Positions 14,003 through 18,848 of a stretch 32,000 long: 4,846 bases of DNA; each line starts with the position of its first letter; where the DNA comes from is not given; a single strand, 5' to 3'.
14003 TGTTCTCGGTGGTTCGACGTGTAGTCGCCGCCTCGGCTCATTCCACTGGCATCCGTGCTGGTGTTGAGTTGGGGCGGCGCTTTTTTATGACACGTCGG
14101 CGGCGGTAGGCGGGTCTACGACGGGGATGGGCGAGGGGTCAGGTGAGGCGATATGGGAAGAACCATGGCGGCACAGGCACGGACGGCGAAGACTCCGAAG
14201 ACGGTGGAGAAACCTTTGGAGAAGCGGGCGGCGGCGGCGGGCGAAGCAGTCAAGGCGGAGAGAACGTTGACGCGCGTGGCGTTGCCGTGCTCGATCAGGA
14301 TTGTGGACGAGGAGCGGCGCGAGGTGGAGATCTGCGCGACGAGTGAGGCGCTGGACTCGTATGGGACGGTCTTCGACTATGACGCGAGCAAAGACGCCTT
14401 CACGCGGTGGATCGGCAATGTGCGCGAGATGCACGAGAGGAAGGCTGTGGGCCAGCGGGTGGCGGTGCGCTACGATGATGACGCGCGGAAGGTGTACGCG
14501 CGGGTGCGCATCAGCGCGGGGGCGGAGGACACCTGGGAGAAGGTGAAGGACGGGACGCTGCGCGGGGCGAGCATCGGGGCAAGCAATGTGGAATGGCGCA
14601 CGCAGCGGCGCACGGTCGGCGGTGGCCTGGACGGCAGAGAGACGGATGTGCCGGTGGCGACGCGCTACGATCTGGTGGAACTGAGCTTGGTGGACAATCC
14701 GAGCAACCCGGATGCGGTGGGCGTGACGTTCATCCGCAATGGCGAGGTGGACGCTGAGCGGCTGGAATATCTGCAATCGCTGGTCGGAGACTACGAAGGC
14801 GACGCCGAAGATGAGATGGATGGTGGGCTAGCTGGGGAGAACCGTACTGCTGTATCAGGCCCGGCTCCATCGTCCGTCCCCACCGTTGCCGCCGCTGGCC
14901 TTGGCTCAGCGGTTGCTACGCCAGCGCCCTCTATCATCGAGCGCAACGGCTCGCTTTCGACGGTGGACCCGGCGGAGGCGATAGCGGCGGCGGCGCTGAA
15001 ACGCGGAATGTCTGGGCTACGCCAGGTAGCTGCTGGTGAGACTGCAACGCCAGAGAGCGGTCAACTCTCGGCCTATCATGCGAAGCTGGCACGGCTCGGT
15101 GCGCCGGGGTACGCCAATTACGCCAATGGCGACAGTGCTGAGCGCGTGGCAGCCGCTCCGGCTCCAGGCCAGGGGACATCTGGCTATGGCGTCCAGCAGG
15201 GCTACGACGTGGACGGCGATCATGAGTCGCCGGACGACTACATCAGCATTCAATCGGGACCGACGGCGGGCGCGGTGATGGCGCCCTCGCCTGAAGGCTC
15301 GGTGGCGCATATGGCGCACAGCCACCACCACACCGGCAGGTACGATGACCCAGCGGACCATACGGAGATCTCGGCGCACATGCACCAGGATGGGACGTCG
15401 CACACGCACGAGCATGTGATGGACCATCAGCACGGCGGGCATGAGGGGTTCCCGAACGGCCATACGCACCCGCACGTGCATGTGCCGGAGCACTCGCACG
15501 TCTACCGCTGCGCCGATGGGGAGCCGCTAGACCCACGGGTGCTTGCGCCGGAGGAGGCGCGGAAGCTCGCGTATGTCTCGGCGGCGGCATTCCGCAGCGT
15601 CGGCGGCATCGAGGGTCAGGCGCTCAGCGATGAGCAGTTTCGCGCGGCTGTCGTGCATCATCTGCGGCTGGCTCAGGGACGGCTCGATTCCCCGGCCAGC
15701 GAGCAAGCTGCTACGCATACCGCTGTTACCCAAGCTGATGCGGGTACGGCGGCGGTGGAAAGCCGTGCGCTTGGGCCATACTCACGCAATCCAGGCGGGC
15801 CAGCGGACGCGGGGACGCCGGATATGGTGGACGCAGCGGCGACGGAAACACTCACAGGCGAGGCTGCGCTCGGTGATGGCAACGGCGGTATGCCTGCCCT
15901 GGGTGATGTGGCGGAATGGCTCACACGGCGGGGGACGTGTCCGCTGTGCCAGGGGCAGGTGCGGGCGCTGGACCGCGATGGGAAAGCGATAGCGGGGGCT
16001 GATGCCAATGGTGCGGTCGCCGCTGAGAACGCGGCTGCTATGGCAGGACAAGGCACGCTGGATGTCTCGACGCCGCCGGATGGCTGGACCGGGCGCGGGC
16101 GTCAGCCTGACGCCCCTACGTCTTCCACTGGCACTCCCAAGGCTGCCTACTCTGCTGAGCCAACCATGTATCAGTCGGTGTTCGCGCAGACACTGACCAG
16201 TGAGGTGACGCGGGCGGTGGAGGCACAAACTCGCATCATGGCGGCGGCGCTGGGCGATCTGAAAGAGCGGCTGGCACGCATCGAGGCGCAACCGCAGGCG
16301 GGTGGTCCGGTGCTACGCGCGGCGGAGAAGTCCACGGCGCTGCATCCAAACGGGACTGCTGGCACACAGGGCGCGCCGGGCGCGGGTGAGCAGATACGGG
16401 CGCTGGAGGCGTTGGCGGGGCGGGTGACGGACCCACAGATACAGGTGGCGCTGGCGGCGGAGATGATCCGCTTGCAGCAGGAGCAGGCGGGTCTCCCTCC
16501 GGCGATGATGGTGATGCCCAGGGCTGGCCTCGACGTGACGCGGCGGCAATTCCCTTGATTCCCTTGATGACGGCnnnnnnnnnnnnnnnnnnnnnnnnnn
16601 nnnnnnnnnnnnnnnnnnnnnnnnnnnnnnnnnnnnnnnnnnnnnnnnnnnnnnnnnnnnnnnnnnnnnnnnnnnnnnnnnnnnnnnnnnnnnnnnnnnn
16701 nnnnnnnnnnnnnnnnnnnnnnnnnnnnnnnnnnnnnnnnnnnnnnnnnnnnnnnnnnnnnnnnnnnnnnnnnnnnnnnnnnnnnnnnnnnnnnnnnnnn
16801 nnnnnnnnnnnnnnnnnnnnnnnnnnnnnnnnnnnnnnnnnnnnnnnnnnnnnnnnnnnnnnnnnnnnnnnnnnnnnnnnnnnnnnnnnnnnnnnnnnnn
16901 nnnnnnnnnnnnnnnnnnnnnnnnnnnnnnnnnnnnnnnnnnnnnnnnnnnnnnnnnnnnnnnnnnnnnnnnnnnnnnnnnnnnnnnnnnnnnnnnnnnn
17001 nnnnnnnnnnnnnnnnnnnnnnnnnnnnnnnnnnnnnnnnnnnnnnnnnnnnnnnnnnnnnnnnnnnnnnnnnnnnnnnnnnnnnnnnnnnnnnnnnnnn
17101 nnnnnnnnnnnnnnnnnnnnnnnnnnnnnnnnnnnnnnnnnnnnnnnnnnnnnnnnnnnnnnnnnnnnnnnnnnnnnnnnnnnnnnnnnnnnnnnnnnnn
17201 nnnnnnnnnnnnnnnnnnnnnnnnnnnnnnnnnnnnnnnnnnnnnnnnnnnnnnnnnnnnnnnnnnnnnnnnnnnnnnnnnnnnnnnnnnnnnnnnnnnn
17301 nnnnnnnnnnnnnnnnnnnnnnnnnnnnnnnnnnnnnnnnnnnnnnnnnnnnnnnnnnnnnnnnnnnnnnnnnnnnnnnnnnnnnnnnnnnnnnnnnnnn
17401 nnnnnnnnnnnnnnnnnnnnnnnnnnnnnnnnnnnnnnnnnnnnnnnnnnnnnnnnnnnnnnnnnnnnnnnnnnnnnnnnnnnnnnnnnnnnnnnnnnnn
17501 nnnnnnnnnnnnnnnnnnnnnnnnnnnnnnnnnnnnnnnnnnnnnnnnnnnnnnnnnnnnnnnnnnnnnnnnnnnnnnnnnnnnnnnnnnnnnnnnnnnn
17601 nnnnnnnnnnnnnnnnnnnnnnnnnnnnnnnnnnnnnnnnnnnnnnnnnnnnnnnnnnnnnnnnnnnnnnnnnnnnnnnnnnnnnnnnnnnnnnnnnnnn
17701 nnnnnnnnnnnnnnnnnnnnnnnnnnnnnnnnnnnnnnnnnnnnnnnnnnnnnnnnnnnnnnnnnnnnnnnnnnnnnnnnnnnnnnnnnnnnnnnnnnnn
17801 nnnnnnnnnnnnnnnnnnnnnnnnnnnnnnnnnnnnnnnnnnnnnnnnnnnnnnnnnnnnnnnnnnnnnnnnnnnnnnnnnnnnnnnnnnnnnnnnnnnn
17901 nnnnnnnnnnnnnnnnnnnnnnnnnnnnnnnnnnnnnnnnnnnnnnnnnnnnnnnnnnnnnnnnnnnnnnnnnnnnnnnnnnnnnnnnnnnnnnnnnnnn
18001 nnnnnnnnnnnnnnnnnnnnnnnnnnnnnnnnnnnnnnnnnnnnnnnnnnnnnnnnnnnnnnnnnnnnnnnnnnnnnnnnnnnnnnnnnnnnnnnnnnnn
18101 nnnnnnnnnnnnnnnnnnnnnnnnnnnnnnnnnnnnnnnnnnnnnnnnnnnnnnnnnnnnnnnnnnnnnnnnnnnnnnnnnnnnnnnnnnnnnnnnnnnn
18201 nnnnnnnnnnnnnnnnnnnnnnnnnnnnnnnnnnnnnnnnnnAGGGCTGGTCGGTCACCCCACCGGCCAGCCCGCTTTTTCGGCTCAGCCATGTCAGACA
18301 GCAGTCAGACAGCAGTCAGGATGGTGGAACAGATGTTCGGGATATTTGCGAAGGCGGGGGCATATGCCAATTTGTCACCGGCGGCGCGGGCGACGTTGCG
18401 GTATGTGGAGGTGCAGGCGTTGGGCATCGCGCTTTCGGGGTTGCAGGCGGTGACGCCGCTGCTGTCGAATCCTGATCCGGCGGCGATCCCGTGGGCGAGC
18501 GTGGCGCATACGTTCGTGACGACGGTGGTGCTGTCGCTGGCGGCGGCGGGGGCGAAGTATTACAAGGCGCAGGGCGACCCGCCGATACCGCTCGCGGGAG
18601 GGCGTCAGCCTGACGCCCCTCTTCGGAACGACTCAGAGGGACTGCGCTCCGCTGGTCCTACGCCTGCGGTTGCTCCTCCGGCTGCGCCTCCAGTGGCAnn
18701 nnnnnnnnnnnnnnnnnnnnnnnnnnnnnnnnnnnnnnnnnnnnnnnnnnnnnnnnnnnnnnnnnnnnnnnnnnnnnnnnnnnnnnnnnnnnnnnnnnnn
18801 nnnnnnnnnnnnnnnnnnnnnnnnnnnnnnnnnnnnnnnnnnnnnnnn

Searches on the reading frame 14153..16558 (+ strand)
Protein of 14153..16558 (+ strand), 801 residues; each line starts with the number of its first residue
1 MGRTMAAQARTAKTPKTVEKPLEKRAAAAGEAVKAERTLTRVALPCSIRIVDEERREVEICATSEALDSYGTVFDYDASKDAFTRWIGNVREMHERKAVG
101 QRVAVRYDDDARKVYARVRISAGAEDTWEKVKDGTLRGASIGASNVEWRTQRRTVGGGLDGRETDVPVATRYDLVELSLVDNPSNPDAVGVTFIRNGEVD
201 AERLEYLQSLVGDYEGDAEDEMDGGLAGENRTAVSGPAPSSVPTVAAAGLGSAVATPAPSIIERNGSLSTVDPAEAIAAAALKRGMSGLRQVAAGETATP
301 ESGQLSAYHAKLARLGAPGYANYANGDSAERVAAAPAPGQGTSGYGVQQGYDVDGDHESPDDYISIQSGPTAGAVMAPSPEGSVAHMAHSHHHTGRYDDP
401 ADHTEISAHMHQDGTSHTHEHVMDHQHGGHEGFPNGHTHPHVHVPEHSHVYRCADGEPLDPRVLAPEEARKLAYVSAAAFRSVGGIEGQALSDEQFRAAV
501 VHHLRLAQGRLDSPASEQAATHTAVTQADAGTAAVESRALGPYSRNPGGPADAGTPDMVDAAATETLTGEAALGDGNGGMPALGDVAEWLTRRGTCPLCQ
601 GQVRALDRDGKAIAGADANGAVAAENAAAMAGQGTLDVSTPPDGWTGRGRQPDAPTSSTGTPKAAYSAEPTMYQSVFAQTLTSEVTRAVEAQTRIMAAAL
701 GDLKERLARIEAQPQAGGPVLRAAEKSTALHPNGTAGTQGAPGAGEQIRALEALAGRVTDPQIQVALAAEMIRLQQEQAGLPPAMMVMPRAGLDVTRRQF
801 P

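Call 9: search_protein_families(library=pfam, proteins=[window:14153-16558:+], max_evalue=0.01)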
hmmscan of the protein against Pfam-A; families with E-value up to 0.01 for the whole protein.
window:14153-16558:+ (801 aa): 1 family
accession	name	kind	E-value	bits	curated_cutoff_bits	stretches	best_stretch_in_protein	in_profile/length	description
PF04586.22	Peptidase_S78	-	0.0057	17.2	21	0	121-188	90-150/165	Caudovirus prohead serine protease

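Call 23: find_homologous_proteins(query=window:14153-16558:+)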
Query window:14153-16558:+ (801 aa): 99 proteins with E <= 0.001 among 8000 candidates.
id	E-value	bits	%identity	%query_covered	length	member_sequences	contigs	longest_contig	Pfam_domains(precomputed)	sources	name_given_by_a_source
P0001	0.0e+0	1753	100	100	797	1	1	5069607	-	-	-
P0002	5.9e-224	764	53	96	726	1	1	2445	-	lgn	-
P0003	9.6e-222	757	53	99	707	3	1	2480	-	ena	-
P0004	7.2e-215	734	53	94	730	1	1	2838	-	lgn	-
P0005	9.9e-211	720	51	96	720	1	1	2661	-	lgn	-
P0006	2.8e-182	626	49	95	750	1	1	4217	-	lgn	-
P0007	2.3e-178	613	51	86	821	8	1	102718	PF00145.24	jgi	jgi:site-specific DNA-cytosine methylase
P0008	1.3e-174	601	49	86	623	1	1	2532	-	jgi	jgi:hypothetical protein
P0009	2.6e-167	577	47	94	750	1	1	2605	-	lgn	-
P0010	2.7e-135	471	65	19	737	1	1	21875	-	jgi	-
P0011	3.2e-135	471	45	94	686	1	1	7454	-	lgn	-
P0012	3.6e-134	467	44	94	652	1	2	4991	-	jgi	-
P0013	2.1e-132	461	44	94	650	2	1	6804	-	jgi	jgi:phage head maturation protease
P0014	1.2e-131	459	43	94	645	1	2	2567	-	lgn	-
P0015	5.0e-125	437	43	94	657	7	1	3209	-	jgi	jgi:phage head maturation protease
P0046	5.7e-78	281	68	20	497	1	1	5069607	-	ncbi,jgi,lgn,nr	ncbi:MAG: hypothetical protein OJF49_002747 [Ktedonobacterales bacterium]|jgi:hypothetical protein|n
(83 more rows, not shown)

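Call 24: find_encoding_contigs(protein=P0046, flank=10000, max_places=6)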
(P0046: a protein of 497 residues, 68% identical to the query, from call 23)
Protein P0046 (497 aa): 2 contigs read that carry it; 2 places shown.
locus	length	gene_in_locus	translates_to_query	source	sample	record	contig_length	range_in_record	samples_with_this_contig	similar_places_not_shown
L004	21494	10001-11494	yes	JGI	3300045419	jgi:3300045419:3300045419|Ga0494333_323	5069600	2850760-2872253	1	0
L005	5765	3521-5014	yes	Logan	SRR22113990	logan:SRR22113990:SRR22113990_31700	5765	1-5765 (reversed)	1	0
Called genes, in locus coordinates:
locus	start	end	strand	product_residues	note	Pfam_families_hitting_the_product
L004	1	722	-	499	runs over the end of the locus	PF07676:PD40 (faint)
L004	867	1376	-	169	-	-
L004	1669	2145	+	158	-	PF00258:Flavodoxin_1, PF12724:Flavodoxin_5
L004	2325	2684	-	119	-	PF02635:DsrE, PF13686:DrsE_2 (faint)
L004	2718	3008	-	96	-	PF01206:TusA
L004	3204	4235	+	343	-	PF12852:Cupin_6, PF00165:HTH_AraC (weak), PF12833:HTH_18, PF00165:HTH_AraC (weak)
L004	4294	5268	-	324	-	PF08240:ADH_N (faint), PF00107:ADH_zinc_N, PF13602:ADH_zinc_N_2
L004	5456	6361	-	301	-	PF00701:DHDPS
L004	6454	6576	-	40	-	-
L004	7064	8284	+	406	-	PF05977:MFS_3, PF07690:MFS_1, PF13347:MFS_2 (weak)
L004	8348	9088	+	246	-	PF00106:adh_short, PF08659:KR, PF13561:adh_short_C2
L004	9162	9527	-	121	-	PF00903:Glyoxalase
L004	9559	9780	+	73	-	-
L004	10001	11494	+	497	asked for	-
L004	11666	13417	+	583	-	-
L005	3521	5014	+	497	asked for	-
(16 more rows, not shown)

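Call 27: find_encoding_contigs(protein=P0007, flank=10000, max_places=3)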
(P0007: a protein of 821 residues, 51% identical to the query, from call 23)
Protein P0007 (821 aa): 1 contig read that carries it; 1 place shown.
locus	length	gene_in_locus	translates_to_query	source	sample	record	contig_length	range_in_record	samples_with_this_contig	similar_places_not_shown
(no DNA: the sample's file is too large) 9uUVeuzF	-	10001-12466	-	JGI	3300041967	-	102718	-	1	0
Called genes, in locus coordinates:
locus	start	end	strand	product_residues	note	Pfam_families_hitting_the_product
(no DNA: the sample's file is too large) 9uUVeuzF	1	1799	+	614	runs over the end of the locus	PF00664:ABC_membrane, PF00005:ABC_tran, PF13401:AAA_22 (weak)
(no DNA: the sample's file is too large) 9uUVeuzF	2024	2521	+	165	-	PF00072:Response_reg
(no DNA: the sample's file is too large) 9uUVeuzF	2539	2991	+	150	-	PF00072:Response_reg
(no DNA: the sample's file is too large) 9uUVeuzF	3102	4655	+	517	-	PF00512:HisKA (weak), PF02518:HATPase_c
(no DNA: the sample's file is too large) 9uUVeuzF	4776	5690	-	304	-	PF02738:MoCoBD_1 (weak), PF20256:MoCoBD_2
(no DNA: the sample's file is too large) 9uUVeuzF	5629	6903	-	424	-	-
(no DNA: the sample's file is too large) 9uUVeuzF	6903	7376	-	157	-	PF00111:Fer2 (weak), PF01799:Fer2_2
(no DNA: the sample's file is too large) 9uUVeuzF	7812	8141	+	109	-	-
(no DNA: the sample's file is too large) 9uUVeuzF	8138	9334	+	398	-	-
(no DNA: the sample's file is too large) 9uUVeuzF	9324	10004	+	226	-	PF01695:IstB_IS21, PF00308:Bac_DnaA, PF13191:AAA_16 (faint), PF00004:AAA (weak)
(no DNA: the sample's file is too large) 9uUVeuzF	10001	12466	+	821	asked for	PF00145:DNA_methylase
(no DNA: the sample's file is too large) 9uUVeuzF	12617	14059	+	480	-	-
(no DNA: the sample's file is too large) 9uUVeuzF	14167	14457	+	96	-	-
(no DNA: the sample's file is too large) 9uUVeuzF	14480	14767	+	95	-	-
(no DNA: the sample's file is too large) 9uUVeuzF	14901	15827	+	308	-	-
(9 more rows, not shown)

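Call 28: find_encoding_contigs(protein=P0001, flank=10000, max_places=6)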
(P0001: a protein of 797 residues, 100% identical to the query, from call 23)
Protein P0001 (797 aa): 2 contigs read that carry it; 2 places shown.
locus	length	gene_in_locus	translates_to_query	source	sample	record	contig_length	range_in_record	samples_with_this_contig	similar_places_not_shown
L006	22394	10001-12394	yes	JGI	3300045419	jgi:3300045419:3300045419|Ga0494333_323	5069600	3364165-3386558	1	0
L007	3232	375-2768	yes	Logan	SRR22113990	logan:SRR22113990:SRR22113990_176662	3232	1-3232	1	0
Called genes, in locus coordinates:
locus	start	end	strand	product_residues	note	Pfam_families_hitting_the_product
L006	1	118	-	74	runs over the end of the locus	-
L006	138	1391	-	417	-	-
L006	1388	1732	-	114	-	-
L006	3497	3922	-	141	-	-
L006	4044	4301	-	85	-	-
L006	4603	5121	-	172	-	-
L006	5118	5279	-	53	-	-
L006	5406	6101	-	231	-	-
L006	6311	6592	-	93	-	-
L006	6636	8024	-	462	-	-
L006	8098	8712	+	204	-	-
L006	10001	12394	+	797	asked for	-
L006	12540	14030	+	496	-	PF17236:SU10_MCP (weak)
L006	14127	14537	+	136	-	-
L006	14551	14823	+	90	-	-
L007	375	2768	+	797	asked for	-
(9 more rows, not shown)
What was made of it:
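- On Rickettsia palindromic elements: The element is 39-46 nt and the host is a Ktedonobacterales MAG (calls 23, 28).
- Plus-strand copies occur among both minus-strand and plus-strand genes (call 28).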

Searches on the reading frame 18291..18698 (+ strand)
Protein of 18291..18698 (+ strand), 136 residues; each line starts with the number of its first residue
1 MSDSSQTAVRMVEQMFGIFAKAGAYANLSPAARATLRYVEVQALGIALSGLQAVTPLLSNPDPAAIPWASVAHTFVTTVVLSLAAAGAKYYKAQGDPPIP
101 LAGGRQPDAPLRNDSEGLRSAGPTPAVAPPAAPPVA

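Call 47: search_protein_representatives(protein=window:18291-18698:+)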
Query: 136 residues. Proteins with E-value up to 0.001 (for the whole library): 47; up to 1e-10: 10; up to 1e-30: 1. The best 47 are listed.
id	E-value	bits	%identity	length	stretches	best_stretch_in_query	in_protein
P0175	8.4e-70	249.1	100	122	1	15-136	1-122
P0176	3.4e-20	88.7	47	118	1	15-114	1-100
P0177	1.7e-16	76.8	53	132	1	15-135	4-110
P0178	3.3e-16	75.8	42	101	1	17-105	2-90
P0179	3.7e-16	75.7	48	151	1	17-129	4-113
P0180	1.8e-15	73.5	39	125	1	17-131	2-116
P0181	2.7e-13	66.4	47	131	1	19-132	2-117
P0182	7.9e-13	64.9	41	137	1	14-123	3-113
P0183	5.0e-12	62.3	44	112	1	23-134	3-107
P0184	6.0e-12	62.1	45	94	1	15-85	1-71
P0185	1.3e-10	57.8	42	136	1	18-119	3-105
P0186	2.6e-10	56.8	36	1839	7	13-52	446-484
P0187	1.6e-09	54.2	41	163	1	15-105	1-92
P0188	3.1e-08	50.1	41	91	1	17-101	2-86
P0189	1.1e-07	48.3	37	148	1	15-134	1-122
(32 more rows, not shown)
